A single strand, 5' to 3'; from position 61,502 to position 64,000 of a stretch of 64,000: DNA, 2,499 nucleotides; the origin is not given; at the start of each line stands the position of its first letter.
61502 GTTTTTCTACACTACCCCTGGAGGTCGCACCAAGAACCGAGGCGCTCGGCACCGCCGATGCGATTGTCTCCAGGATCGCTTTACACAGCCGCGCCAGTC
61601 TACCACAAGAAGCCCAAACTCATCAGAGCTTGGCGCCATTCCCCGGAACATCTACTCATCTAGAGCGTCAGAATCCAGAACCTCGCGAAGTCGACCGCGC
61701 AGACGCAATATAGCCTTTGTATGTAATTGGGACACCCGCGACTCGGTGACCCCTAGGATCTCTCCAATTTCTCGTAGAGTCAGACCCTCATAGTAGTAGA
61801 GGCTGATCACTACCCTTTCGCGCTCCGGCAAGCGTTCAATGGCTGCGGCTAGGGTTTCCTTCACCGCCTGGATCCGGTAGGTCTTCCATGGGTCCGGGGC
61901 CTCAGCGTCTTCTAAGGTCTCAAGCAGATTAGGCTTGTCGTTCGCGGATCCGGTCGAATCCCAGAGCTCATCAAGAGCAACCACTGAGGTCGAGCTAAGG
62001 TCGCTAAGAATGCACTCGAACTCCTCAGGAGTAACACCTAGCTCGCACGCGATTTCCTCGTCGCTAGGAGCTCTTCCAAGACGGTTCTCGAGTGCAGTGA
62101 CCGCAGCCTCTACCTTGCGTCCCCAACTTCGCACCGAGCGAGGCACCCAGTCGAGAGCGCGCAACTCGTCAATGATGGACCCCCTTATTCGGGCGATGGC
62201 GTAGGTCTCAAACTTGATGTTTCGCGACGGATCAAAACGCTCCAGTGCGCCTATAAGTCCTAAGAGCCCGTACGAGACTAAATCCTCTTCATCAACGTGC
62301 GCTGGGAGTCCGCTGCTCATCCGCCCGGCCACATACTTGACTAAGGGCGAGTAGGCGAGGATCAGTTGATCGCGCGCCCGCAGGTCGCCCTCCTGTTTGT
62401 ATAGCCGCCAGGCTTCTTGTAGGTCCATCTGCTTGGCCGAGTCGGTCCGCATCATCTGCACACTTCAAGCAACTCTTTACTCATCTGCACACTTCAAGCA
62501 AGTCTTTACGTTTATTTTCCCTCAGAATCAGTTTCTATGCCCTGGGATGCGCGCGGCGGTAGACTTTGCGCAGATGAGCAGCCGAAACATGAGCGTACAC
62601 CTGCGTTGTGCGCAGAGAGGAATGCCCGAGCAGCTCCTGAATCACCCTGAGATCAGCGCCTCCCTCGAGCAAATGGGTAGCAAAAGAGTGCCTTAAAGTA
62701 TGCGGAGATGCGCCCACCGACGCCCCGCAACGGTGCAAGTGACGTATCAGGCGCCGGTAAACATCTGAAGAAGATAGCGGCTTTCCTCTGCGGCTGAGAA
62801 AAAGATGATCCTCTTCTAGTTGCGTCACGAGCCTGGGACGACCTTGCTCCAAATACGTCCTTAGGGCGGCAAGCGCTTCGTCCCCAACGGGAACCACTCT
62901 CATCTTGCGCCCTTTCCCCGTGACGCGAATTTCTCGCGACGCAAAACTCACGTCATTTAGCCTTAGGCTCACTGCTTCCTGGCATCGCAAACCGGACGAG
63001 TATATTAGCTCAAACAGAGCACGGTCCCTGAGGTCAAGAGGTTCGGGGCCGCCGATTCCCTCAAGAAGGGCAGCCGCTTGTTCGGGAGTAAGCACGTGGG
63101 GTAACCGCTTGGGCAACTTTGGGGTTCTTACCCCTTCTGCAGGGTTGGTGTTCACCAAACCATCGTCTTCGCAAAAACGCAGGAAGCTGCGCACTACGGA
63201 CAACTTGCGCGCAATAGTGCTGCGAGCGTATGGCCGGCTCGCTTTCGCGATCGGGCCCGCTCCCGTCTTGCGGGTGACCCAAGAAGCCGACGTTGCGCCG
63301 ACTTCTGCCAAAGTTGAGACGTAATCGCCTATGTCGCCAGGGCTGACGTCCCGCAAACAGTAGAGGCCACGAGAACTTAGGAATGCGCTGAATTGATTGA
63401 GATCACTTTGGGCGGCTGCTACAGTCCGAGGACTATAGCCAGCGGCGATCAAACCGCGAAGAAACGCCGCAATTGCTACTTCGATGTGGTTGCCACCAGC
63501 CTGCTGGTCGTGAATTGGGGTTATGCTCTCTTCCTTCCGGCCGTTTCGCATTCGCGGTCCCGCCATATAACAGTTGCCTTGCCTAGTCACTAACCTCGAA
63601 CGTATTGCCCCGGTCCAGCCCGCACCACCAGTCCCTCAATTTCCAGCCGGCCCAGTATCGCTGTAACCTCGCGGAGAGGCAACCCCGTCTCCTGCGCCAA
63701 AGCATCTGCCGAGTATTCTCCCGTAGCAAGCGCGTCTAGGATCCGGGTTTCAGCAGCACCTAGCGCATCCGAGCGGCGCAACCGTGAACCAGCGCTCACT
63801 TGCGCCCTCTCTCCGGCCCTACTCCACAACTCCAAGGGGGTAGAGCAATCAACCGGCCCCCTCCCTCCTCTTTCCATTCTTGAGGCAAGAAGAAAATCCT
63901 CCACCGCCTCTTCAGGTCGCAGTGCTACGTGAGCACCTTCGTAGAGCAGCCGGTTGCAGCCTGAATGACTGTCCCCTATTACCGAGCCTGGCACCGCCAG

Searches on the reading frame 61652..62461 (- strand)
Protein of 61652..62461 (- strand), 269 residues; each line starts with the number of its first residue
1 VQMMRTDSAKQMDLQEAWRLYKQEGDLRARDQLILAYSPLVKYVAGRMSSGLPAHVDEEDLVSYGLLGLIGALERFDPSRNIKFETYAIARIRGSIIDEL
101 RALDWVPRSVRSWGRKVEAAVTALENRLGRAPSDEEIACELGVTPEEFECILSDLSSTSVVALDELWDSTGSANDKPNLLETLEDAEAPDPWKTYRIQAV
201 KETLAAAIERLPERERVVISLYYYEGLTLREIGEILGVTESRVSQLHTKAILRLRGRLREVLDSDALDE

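Call 6: search_protein_families(library=ncbifam, proteins=[window:61652-62461:-], max_evalue=0.001)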
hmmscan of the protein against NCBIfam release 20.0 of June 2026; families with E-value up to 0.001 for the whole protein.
window:61652-62461:- (269 aa): 85 families (the best 25 are shown)
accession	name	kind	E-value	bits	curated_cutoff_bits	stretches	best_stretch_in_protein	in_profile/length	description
NF004935.0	PRK06288.1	equivalog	3.6e-105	351.4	343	1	4-261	9-265/270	RNA polymerase sigma factor WhiG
TIGR02479.1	FliA_WhiG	subfamily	2.6e-82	275.9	189.6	1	33-258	1-223/224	FliA/WhiG family RNA polymerase sigma factor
NF005413.0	PRK06986.1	subfamily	5.8e-73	245.7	201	1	19-260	5-238/241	RNA polymerase sigma factor FliA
NF005809.0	PRK07670.1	equivalog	6.6e-71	238.8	326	1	9-260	4-252/255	FliA/WhiG family RNA polymerase sigma factor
NF004572.0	PRK05911.1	equivalog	3.4e-63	213.4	378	1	9-259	4-254/257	RNA polymerase sigma factor sigma-28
NF009091.0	PRK12427.1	equivalog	1.1e-38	133.2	339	1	32-255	19-228/233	FliA/WhiG family RNA polymerase sigma factor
TIGR02980.1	SigBFG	subfamily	1.1e-37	130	234.35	1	28-257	3-225/227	SigB/SigF/SigG family RNA polymerase sigma factor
TIGR02937.1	sigma70-ECF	superfamily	1.7e-37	128.6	42.9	1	29-257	2-164/165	sigma-70 family RNA polymerase sigma factor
TIGR02885.1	spore_sigF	equivalog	3.4e-30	105.6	321.45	1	23-257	6-230/231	RNA polymerase sporulation sigma factor SigF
TIGR02941.1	Sigma_B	equivalog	8.9e-30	104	315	1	19-255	20-250/255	RNA polymerase sigma factor SigB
NF004052.0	PRK05572.1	subfamily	1.4e-29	103.3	311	1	8-259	10-251/252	SigF/SigG family RNA polymerase sporulation sigma factor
NF005644.0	PRK07408.1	subfamily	3.3e-29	102.3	261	1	4-258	3-253/258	RNA polymerase sigma factor SigF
NF005514.0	PRK07122.1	subfamily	2.3e-28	99.1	372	1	27-258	39-263/264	RNA polymerase sigma factor SigF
TIGR02997.1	Sig70-cyanoRpoD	subfamily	3.5e-25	88.9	384.5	1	6-255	52-298/298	RNA polymerase sigma factor, RpoD/SigA family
NF006071.0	PRK08215.1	equivalog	3.6e-24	85.8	372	1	23-256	32-255/258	RNA polymerase sporulation sigma factor SigG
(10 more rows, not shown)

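Call 7: search_protein_families(library=pfam, proteins=[window:61652-62461:-], max_evalue=0.01)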
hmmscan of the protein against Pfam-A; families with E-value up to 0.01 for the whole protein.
window:61652-62461:- (269 aa): 8 families
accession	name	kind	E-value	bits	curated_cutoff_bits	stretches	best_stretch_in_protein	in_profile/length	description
PF04545.22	Sigma70_r4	-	9.1e-20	70.4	24.1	1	207-255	1-49/50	Sigma-70, region 4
PF04542.20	Sigma70_r2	-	1.4e-17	63.6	24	1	33-105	1-70/71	Sigma-70 region 2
PF08281.18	Sigma70_r4_2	-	8.5e-14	51.4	25.7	1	203-254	3-54/54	Sigma-70, region 4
PF04539.22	Sigma70_r3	-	2e-08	34.6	25.3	1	115-164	4-53/78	Sigma-70 region 3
PF13384.12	HTH_23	-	0.00016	21.8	24.6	1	213-246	4-37/50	Homeodomain-like domain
PF07638.17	Sigma70_ECF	-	0.00074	19.9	21.1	0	201-244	127-169/185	ECF sigma factor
PF13936.12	HTH_38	-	0.0036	17.5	27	0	214-238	8-32/44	Helix-turn-helix domain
PF13545.12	HTH_Crp_2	-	0.0042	17.5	27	0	132-161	23-52/70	Crp-like helix-turn-helix domain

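Call 39: search_solved_structures(query=window:61652-62461:-, max_evalue=1e-20, show_alignments=3)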
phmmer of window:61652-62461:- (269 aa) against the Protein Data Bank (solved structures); distinct sequences matched with E-value up to 1e-20: 9.
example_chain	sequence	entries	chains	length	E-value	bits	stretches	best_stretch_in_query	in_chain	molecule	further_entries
6pfv_A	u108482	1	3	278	4e-87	294.9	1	13-261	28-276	RNA polymerase sigma factor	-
6pfj_A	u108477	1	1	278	4.3e-86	291.5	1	13-261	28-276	RNA polymerase sigma factor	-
9wsm_F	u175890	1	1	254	2.7e-51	177.6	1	16-260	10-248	RNA polymerase sigma factor FliA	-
9wsf_A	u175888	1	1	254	3.1e-51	177.4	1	17-260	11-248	RNA polymerase sigma factor FliA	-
6pmi_F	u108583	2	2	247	5.4e-49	170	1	20-263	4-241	RNA polymerase sigma factor FliA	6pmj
1rp3_A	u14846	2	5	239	3.8e-41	144.3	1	29-259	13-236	RNA polymerase sigma factor SIGMA-28 (FliA) | RNA polymerase sigma factor FliA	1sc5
7lq4_A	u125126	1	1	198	2e-36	128.8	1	29-105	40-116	WhiG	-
1l0o_C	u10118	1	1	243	1.8e-25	93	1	9-252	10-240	sigma factor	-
8x6g_H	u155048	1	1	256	2.9e-23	85.7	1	20-255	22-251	RNA polymerase sigma factor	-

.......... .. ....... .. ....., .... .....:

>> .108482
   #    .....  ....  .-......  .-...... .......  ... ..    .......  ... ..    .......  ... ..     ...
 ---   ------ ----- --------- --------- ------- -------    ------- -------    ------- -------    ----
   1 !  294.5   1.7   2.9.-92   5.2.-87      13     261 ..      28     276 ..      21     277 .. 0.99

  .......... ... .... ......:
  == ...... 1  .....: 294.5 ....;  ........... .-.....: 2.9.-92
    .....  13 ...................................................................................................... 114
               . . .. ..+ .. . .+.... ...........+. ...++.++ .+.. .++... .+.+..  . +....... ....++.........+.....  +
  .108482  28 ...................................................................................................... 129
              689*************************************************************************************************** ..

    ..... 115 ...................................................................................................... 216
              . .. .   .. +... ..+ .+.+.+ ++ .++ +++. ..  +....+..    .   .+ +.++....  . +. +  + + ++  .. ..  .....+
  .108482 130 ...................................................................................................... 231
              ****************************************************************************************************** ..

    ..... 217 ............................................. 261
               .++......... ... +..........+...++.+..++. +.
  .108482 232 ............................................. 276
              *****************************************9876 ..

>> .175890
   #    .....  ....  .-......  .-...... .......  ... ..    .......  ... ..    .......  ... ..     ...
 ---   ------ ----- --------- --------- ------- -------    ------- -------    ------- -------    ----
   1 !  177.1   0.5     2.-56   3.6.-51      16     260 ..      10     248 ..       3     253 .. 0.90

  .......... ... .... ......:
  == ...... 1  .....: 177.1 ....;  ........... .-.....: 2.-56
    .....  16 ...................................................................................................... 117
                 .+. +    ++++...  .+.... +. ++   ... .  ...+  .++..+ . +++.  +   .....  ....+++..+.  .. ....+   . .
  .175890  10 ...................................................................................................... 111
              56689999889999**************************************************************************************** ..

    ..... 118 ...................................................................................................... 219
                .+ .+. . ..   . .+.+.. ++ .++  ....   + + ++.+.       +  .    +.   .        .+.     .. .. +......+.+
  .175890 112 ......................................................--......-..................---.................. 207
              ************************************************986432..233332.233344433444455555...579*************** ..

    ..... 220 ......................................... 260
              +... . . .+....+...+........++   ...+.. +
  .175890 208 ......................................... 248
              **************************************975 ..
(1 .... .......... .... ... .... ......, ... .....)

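Call 43: find_homologous_proteins(query=window:61652-62461:-, max_evalue=1e-40)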
Query window:61652-62461:- (269 aa): 7999 proteins with E <= 1e-40 among 8000 candidates; the best 120 are listed.
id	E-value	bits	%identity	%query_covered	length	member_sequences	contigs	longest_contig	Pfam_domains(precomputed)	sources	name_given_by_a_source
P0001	2.0e-164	563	97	99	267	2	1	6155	PF04545.23,PF04542.21,PF08281.19,PF04539.23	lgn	-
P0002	1.0e-138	479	-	-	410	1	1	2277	PF04545.23,PF04542.21,PF08281.19,PF04539.23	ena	-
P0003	2.8e-132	458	78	98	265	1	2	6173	PF13384.13,PF04545.23,PF04542.21,PF08281.19,PF04539.23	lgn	-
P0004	4.9e-132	457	79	98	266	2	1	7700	PF13384.13,PF04545.23,PF04542.21,PF08281.19,PF04539.23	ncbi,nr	ncbi:MAG: RNA polymerase sigma factor WhiG [Thermoleophilia bacterium]|nr:RNA polymerase sigma facto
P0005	1.2e-131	456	78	98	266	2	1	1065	PF13384.13,PF04545.23,PF04542.21,PF08281.19,PF04539.23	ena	-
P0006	5.8e-131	453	79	97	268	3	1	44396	PF13384.13,PF04545.23,PF04542.21,PF08281.19,PF04539.23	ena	-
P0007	1.4e-130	452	78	98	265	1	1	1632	PF13384.13,PF04545.23,PF04542.21,PF08281.19,PF04539.23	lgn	-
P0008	2.7e-130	451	77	98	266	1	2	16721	PF13384.13,PF04545.23,PF04542.21,PF08281.19,PF04539.23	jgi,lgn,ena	jgi:RNA polymerase sigma factor FliA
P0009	3.7e-130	451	79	98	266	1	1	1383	PF04545.23,PF04542.21,PF08281.19,PF04539.23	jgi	-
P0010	5.6e-130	450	77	98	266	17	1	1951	PF13384.13,PF04545.23,PF04542.21,PF08281.19,PF04539.23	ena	-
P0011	7.1e-130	450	78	98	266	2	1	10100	PF13384.13,PF04545.23,PF04542.21,PF08281.19,PF04539.23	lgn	-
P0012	8.6e-130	450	78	98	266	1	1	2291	PF13384.13,PF04545.23,PF04542.21,PF08281.19,PF04539.23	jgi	jgi:RNA polymerase sigma factor FliA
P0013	1.1e-129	449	78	98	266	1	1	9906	PF04545.23,PF04542.21,PF08281.19,PF04539.23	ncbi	-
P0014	1.5e-129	449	77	98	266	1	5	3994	PF04545.23,PF04542.21,PF08281.19,PF04539.23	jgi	-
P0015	1.8e-129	449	75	99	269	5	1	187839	PF13384.13,PF04545.23,PF04542.21,PF08281.19,PF04539.23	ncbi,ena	-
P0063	5.1e-124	431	74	98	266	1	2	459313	PF04545.23,PF04542.21,PF08281.19,PF04539.23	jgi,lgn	-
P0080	1.6e-122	426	73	98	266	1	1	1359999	PF13384.13,PF04545.23,PF04542.21,PF08281.19,PF04539.23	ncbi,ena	-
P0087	1.7e-121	422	73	98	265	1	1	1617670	PF04545.23,PF04542.21,PF08281.19,PF04539.23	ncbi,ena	-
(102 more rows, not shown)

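Call 44: find_encoding_contigs(protein=P0063, flank=4000, max_places=2)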
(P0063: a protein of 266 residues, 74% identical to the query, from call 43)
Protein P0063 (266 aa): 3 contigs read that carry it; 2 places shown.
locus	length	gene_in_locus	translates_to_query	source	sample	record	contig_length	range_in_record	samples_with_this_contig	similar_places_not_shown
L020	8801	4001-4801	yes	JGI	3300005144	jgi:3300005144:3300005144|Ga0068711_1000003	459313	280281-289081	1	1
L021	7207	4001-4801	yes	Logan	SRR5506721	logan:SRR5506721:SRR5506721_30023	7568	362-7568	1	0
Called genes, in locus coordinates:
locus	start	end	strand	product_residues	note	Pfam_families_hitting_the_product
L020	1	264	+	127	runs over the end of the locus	PF08378:NERD, PF02021:UPF0102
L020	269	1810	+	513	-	PF05362:Lon_C (faint), PF13541:ChlI, PF00158:Sigma54_activat (faint), PF00493:MCM (faint), PF01078:Mg_chelatase, PF05496:RuvB_N (faint), PF07728:AAA_5, PF13335:Mg_chelatase_C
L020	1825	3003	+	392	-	PF02481:DNA_processg_A, PF17782:WHD_DprA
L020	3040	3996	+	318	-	PF02899:Phage_int_SAM_1, PF00589:Phage_integrase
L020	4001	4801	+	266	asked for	PF04542:Sigma70_r2, PF04539:Sigma70_r3, PF08281:Sigma70_r4_2, PF04545:Sigma70_r4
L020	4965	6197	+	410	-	PF00318:Ribosomal_S2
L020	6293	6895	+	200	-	PF00889:EF_TS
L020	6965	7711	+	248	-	PF00696:AA_kinase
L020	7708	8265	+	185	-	PF01765:RRF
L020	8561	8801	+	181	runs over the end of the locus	PF01255:Prenyltransf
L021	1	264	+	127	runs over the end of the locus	PF08378:NERD, PF02021:UPF0102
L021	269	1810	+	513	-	PF05362:Lon_C (faint), PF13541:ChlI, PF00158:Sigma54_activat (faint), PF00493:MCM (faint), PF01078:Mg_chelatase, PF05496:RuvB_N (faint), PF07728:AAA_5, PF13335:Mg_chelatase_C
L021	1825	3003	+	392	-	PF02481:DNA_processg_A, PF17782:WHD_DprA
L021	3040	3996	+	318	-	PF02899:Phage_int_SAM_1, PF00589:Phage_integrase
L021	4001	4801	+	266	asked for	PF04542:Sigma70_r2, PF04539:Sigma70_r3, PF08281:Sigma70_r4_2, PF04545:Sigma70_r4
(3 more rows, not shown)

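Call 45: find_encoding_contigs(protein=P0087, flank=4000, max_places=2)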
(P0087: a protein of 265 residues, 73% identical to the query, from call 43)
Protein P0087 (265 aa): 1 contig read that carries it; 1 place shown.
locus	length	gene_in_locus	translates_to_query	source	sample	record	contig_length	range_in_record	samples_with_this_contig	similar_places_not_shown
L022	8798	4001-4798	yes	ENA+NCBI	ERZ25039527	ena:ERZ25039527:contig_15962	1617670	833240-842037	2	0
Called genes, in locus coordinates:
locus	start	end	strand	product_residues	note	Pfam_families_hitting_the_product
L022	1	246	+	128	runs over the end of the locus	PF08378:NERD (weak), PF02021:UPF0102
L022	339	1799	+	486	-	PF13541:ChlI, PF00158:Sigma54_activat (faint), PF01078:Mg_chelatase, PF07728:AAA_5, PF00493:MCM (weak), PF13335:Mg_chelatase_C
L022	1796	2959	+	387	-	PF02481:DNA_processg_A, PF18306:LDcluster4 (faint), PF17782:WHD_DprA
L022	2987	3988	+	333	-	PF02899:Phage_int_SAM_1 (faint), PF00589:Phage_integrase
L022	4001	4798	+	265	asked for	PF04542:Sigma70_r2, PF04539:Sigma70_r3, PF08281:Sigma70_r4_2, PF04545:Sigma70_r4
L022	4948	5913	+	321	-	PF00318:Ribosomal_S2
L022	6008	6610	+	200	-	PF00889:EF_TS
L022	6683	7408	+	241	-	PF00696:AA_kinase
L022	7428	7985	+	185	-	PF01765:RRF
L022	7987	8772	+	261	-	PF01255:Prenyltransf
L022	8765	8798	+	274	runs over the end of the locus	PF01148:CTP_transf_1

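Call 46: find_encoding_contigs(protein=P0001, flank=4000, max_places=2)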
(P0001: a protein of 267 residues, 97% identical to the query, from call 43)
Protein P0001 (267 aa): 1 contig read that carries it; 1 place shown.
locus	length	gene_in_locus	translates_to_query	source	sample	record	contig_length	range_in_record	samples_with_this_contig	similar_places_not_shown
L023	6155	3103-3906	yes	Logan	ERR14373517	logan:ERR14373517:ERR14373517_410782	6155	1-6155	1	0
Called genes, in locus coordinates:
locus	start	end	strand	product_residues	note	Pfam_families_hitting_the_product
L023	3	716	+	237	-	?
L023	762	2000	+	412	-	PF02481:DNA_processg_A, PF17782:WHD_DprA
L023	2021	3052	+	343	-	PF02899:Phage_int_SAM_1 (weak), PF13495:Phage_int_SAM_4 (faint), PF00589:Phage_integrase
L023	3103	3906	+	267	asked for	PF04542:Sigma70_r2, PF04539:Sigma70_r3, PF08281:Sigma70_r4_2, PF04545:Sigma70_r4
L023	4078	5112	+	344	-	PF00318:Ribosomal_S2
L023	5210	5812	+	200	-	PF00889:EF_TS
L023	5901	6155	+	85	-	?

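Call 55: list_cluster_members(proteins=[P0004, P0015, P0087, P0080])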
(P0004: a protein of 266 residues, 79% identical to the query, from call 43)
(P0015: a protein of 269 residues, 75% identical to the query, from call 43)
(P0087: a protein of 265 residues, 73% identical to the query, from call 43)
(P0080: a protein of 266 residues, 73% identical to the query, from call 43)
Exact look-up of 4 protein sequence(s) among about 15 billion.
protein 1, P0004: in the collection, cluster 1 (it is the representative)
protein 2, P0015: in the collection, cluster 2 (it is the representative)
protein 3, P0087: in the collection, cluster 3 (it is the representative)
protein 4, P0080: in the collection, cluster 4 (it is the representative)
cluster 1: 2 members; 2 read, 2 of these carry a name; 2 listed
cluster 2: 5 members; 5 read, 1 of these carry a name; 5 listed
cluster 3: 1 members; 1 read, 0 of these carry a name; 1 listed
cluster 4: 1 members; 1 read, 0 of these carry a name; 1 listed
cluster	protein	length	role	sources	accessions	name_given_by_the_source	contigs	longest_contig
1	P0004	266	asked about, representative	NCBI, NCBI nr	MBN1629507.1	MAG: RNA polymerase sigma factor WhiG [Thermoleophilia bacterium] | RNA polymerase sigma factor WhiG [Thermoleophilia bacterium]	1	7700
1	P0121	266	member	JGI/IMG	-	RNA polymerase sigma factor for flagellar operon FliA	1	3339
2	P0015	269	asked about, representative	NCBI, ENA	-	-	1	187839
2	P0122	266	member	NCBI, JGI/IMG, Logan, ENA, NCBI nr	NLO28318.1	MAG: RNA polymerase sigma factor WhiG [Actinobacteria bacterium] | RNA polymerase sigma factor for flagellar operon FliA | RNA polymerase sigma factor WhiG [Actinomycetota bacterium]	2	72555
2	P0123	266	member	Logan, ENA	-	-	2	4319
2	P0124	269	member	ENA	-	-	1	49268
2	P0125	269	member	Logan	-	-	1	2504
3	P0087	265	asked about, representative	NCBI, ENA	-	-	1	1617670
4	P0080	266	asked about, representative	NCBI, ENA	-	-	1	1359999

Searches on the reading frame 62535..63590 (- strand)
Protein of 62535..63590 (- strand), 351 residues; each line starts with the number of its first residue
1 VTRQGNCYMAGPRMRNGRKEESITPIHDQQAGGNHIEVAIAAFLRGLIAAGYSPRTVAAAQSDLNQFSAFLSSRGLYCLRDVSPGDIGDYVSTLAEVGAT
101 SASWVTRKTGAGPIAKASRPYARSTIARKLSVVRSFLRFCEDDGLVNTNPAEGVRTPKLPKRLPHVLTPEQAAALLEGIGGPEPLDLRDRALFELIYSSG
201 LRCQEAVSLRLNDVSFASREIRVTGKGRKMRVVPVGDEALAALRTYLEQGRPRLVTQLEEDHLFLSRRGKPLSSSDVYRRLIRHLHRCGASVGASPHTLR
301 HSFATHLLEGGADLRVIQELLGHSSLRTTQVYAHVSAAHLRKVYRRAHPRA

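Call 6: search_protein_families(library=ncbifam, proteins=[window:62535-63590:-], max_evalue=0.001)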
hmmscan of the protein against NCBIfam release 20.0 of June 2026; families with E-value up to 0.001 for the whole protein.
window:62535-63590:- (351 aa): 13 families
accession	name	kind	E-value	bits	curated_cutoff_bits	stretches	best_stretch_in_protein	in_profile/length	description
TIGR02224.1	recomb_XerC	equivalog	2.5e-90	302.8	335.15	1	118-351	58-293/295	tyrosine recombinase XerC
TIGR02225.1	recomb_XerD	equivalog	1.6e-86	290.2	329.6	1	46-351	6-290/290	site-specific tyrosine recombinase XerD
NF001399.0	PRK00283.1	subfamily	1.5e-84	283.8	279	1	37-351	6-299/300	tyrosine recombinase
NF002331.0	PRK01287.1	subfamily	1.6e-63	214.9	371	1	22-349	13-326/365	site-specific tyrosine recombinase XerC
NF040815.2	recomb_XerA_Arch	equivalog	9.8e-62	208.9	220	1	42-344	2-263/263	site-specific tyrosine recombinase/integron integrase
TIGR02249.1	integrase_gron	subfamily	3.8e-37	128.3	265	2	276-343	241-308/315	integron integrase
NF003462.0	PRK05084.1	equivalog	2e-28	99.2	267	1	188-346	196-355/360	tyrosine recombinase XerS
NF011946.0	PRK15417.1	equivalog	4.6e-22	78.6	435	2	278-337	258-317/337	integron integrase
NF007370.0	PRK09870.1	subfamily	3.7e-19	69.1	221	1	184-349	29-193/200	tyrosine-type DNA invertase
NF007371.0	PRK09871.1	subfamily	4.1e-17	62.4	222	1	186-347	25-186/198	tyrosine-type DNA invertase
NF040693.1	recomb_GmtY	equivalog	3.9e-11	42.8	340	1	241-342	334-439/441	gamma-mobile-trio recombinase GmtY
NF041502.1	integrase_1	equivalog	5.5e-06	25.4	350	1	254-343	279-368/484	site-specific integrase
NF047926.1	integrase_GmtZ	equivalog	0.00023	19.3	600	1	281-348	416-483/784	gamma-mobile-trio integrase GmtZ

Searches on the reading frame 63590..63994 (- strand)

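Call 40: search_protein_families(library=pfam, proteins=[window:63590-63994:-], max_evalue=0.001)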
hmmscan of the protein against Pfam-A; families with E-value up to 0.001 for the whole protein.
window:63590-63994:- (134 aa): 2 families
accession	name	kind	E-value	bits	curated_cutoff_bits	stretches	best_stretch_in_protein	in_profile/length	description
PF17782.7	DprA_WH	-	5.6e-11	42.8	22.9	1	75-126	7-58/61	DprA winged helix domain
PF12802.13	MarR_2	-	0.00017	22.2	27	1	80-126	5-53/61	MarR family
